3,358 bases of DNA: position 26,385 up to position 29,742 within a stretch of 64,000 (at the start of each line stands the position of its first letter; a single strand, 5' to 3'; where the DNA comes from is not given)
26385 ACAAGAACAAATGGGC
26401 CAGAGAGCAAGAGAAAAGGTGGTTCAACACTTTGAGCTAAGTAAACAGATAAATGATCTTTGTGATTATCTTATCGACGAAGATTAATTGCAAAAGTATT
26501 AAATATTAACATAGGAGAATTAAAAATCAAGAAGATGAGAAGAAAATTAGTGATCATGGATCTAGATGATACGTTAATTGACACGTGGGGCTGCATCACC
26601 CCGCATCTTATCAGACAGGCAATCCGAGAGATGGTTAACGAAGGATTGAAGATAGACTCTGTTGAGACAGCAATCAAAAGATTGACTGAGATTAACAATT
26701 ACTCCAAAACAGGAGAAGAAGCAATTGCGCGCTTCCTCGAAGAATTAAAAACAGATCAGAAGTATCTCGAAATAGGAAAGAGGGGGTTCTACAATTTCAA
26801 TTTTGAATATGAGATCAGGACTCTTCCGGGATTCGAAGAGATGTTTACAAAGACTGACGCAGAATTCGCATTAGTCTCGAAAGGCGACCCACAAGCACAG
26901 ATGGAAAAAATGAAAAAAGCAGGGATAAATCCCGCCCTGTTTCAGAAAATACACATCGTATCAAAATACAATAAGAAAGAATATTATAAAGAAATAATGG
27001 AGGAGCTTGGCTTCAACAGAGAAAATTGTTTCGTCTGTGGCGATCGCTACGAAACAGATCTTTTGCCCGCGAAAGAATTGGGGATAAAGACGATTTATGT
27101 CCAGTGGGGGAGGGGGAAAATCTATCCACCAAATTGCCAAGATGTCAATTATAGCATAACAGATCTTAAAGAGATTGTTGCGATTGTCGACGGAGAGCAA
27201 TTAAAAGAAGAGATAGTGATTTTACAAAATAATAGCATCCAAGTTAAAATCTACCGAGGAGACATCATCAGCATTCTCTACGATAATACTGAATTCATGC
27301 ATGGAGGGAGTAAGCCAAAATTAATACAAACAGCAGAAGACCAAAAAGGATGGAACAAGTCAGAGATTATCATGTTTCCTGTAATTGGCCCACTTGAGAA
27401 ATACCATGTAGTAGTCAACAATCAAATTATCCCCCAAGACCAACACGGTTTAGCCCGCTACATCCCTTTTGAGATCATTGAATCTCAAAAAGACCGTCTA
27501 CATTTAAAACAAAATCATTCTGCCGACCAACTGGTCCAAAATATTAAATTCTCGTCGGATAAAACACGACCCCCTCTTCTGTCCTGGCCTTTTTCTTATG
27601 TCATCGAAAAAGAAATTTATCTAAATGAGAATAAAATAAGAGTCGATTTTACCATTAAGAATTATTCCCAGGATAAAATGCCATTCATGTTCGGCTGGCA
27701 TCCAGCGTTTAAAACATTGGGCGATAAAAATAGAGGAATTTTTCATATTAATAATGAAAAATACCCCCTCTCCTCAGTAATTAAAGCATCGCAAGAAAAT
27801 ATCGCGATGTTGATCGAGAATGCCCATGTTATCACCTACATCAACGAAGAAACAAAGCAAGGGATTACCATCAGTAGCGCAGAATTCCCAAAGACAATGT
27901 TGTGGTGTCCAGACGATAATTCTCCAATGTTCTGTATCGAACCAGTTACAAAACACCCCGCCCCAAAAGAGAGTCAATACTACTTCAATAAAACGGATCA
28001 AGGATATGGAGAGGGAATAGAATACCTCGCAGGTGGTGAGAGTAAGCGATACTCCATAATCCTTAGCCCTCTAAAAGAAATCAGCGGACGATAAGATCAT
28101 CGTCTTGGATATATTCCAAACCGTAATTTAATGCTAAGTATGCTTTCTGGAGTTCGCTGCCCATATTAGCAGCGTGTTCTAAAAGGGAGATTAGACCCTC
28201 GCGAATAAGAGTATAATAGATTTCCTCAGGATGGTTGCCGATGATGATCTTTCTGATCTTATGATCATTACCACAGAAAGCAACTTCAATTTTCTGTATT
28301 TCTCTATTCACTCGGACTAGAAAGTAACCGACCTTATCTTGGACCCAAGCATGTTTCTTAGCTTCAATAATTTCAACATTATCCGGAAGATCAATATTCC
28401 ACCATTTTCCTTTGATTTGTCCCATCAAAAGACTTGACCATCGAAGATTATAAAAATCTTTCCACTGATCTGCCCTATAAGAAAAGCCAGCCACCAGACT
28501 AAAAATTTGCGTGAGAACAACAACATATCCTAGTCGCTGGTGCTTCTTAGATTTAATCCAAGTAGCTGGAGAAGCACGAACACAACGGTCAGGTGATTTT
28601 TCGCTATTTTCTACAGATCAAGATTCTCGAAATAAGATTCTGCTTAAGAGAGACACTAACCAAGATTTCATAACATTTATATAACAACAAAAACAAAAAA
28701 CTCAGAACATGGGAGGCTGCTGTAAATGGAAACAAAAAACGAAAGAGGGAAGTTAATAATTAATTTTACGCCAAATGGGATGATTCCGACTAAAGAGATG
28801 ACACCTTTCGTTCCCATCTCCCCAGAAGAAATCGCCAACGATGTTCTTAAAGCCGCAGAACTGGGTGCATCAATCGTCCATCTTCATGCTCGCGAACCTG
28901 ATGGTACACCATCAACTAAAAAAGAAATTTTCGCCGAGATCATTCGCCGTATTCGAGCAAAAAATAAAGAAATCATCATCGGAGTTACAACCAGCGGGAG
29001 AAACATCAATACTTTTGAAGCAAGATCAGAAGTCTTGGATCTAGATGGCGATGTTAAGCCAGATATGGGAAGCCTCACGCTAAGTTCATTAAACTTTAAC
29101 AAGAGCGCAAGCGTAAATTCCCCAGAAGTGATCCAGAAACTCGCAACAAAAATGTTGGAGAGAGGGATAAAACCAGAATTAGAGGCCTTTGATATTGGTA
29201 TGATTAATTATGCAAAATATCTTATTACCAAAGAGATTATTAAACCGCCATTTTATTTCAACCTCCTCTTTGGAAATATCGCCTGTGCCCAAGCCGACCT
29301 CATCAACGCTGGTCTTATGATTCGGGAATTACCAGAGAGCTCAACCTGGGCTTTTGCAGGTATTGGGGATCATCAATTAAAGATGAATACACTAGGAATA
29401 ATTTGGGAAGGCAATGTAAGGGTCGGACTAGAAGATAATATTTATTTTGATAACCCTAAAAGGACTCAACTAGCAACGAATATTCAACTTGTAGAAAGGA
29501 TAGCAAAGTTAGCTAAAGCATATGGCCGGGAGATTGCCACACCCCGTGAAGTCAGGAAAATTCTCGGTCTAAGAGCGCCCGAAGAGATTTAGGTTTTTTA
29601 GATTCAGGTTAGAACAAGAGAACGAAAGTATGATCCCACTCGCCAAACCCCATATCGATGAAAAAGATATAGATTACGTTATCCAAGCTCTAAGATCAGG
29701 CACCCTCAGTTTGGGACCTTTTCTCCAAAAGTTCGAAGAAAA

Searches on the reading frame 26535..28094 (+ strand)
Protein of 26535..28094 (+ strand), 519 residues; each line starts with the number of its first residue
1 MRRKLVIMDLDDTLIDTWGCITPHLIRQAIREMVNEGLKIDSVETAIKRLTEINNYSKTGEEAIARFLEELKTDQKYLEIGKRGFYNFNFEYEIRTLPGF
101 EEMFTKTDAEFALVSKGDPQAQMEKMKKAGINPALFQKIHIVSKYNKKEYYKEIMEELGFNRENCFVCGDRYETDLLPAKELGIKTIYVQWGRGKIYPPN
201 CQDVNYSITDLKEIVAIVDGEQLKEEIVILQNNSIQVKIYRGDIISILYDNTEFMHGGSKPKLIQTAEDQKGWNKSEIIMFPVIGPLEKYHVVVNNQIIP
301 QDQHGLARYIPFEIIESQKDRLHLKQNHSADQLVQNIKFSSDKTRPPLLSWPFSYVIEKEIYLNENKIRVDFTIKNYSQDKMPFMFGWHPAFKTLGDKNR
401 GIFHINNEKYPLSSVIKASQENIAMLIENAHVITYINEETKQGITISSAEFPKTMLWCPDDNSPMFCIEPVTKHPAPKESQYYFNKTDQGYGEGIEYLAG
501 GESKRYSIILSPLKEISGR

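Call 18: search_protein_families(library=pfam, proteins=[window:26535-28094:+])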
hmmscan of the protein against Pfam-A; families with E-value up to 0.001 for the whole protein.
window:26535-28094:+ (519 aa): 4 families
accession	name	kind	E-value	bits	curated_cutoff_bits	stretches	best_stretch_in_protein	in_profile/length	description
PF13419.12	HAD_2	-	2.3e-14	54.4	23.8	1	6-189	1-178/178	Haloacid dehalogenase-like hydrolase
PF00702.32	Hydrolase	-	4.2e-11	44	26.4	1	4-183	2-191/191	haloacid dehalogenase-like hydrolase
PF01263.26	Aldose_epim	-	9.8e-09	35.4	27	1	289-409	73-171/299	Aldose 1-epimerase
PF13242.12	Hydrolase_like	-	1.5e-07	31.6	22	1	148-193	7-52/75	HAD-hyrolase-like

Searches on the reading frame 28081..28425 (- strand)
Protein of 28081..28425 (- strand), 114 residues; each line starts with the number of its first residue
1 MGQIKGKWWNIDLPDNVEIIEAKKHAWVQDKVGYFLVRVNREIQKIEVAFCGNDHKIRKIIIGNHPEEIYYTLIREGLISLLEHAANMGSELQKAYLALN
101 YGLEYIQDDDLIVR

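Call 18: search_protein_families(library=pfam, proteins=[window:28081-28425:-])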
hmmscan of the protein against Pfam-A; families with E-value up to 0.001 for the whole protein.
window:28081-28425:- (114 aa): 1 family
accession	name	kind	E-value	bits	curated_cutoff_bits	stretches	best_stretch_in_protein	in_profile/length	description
PF14251.12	PterinBD-DUF4346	-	2.6e-15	57.4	29.6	1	29-108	1-86/86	PterinBD-DUF4346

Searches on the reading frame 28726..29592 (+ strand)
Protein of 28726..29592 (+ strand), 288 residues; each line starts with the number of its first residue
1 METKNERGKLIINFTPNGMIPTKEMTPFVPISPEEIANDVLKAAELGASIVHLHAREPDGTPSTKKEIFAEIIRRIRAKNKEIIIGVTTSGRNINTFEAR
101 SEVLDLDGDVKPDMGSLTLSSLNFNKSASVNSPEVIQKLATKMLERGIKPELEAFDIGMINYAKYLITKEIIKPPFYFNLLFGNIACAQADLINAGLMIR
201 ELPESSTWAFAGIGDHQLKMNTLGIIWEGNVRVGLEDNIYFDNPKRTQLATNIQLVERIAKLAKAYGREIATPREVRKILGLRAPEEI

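Call 18: search_protein_families(library=pfam, proteins=[window:28726-29592:+])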
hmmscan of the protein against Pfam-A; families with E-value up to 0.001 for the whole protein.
window:28726-29592:+ (288 aa): 1 family
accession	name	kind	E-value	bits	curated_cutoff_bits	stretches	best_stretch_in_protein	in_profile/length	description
PF05853.18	BKACE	-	4e-86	289.2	24.8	1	9-282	1-274/274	beta-keto acid cleavage enzyme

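Call 25: find_encoding_contigs(protein=window:28726-29592:+, flank=10000, max_places=10)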
Protein window:28726-29592:+ (288 aa): 1 contig read that carries it; 1 place shown.
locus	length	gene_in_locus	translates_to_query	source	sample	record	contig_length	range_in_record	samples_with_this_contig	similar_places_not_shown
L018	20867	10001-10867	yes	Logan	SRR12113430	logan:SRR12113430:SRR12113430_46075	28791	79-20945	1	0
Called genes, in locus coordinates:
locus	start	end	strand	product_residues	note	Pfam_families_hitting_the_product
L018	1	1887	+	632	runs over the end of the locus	PF13522:GATase_6, PF12481:DUF3700 (weak), PF13537:GATase_7, PF00733:Asn_synthase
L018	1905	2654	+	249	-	PF01522:Polysacc_deac_1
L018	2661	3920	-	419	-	PF02388:FemAB (faint), PF13480:Acetyltransf_6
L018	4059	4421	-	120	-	PF00892:EamA (weak)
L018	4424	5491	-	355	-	PF01041:DegT_DnrJ_EryC1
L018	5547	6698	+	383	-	PF13439:Glyco_transf_4 (faint), PF00534:Glycos_transf_1, PF13692:Glyco_trans_1_4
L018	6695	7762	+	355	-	PF00534:Glycos_transf_1, PF13692:Glyco_trans_1_4, PF13524:Glyco_trans_1_2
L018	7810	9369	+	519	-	PF00702:Hydrolase, PF13419:HAD_2, PF13242:Hydrolase_like (weak), PF01263:Aldose_epim (weak)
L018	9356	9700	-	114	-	PF14251:PterinBD-DUF4346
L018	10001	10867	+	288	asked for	PF05853:BKACE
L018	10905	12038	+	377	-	PF01041:DegT_DnrJ_EryC1, PF01212:Beta_elim_lyase (weak)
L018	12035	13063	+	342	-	PF05368:NmrA (weak), PF01073:3Beta_HSD, PF01370:Epimerase, PF02719:Polysacc_synt_2, PF04321:RmlD_sub_bind, PF07993:NAD_binding_4 (weak), PF13460:NAD_binding_10, PF16363:GDP_Man_Dehyd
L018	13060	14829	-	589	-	PF02366:PMT, PF13231:PMT_2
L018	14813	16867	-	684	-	PF00155:Aminotran_1_2, PF00266:Aminotran_5, PF01041:DegT_DnrJ_EryC1, PF01053:Cys_Met_Meta_PP (faint), PF01370:Epimerase, PF02719:Polysacc_synt_2, PF04321:RmlD_sub_bind, PF16363:GDP_Man_Dehyd (weak)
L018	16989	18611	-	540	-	PF02350:Epimerase_2, PF25084:LbH_EIF2B, PF00132:Hexapep (weak), PF14602:Hexapep_2, PF25087:GMPPB_C (weak), PF00132:Hexapep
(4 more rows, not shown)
